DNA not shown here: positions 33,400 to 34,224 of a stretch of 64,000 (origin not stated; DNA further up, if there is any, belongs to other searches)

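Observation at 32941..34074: EPS-priming sugar transferase fused to a degenerate GGDEF domain that keeps the RxxD I-site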

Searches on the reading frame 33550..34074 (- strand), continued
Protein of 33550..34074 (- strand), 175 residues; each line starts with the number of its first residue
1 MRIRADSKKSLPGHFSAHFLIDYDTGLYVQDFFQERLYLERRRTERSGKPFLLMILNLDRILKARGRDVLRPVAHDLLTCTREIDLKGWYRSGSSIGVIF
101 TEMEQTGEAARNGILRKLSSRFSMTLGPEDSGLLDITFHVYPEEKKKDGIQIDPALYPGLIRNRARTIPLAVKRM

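Call 38: find_related_loci(query=A2, collection=genome_contigs, flank=8000)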
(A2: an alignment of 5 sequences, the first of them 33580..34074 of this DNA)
Query A2 (165 aa) in genome_contigs; peptide patterns used: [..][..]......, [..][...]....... (x = any residue, [..] = any of these).
87 stretches matched a pattern; 58 encode a relative of the query (tblastn E <= 1e-3); 58 distinct loci.
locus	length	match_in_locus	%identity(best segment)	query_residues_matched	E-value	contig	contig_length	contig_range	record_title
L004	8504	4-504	49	4-165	7e-45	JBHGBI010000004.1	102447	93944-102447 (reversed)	MAG: Syntrophales bacterium isolate SBS.BIN.13 SBSBIN13_contig_4, whole genome shotgun sequence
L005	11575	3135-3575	43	17-165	1e-33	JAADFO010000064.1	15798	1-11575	MAG: Nanobdellati archaeon isolate M_MaxBin.034 contig-127_6460, whole genome shotgun sequence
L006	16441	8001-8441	45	14-161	1e-29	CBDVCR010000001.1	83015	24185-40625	MAG TPA_asm: uncultured bacterium isolate SRR22302368_binner23_Refined_11 genome assembly, contig: ERZ25747235.50, whole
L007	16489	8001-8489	39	5-165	6e-28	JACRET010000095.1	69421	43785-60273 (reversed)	MAG: Deltaproteobacteria bacterium isolate NC_groundwater_1706_Pr3_B-0.1um_52_15 SR-2_scaffold_141_3515788, whole genome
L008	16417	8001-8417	40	19-158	3e-26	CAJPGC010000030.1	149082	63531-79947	uncultured bacterium isolate BACT1 genome assembly, contig: CONTIG_30, whole genome shotgun sequence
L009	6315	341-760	40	30-165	8e-27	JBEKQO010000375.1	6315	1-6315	MAG: Terriglobia bacterium isolate SPRUCE 48 SPRUCE_48_375, whole genome shotgun sequence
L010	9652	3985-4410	39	25-163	2e-26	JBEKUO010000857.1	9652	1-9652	MAG: Bryobacteraceae bacterium isolate SPRUCE 583 SPRUCE_583_857, whole genome shotgun sequence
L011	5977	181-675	37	1-158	2e-26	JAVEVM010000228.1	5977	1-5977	MAG: Desulforhabdus sp. isolate BF4_121 NODE_46978_length_5977_cov_2.225299_Biofilm4, whole genome shotgun sequence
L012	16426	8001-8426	39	26-163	1e-25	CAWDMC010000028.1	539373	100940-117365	MAG: uncultured Acidobacteriota bacterium isolate MFD04944.bin.1.7 genome assembly, contig: contig_9841, whole genome sh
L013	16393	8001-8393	40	26-153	2e-25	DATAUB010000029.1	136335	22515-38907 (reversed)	MAG TPA_asm: Bryobacteraceae bacterium isolate SMAG_U5561 k141_2709962, whole genome shotgun sequence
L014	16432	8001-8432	40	21-160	2e-25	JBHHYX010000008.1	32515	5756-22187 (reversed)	MAG: Acidobacteriota bacterium isolate Maj_2_bin.26 NODE_524_length_32515_cov_8.618361, whole genome shotgun sequence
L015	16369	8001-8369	39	19-144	4e-25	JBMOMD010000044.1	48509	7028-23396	MAG: Nitrospirota bacterium isolate Betzabe_MAG041 MAG041_44, whole genome shotgun sequence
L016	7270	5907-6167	54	17-102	5e-25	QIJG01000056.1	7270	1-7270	MAG: Nitrospirae bacterium isolate SZUA-77 Ga0063293_10042894, whole genome shotgun sequence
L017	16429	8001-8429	40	26-163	5e-25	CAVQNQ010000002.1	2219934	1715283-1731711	MAG: Terriglobia bacterium isolate MFD01231.bin.1.11 genome assembly, contig: contig_13989, whole genome shotgun sequenc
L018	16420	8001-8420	41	30-165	6e-25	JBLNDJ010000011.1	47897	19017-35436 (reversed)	MAG: Acidobacteriota bacterium isolate MAG102 PRJNA950955_bin11_renamed_10, whole genome shotgun sequence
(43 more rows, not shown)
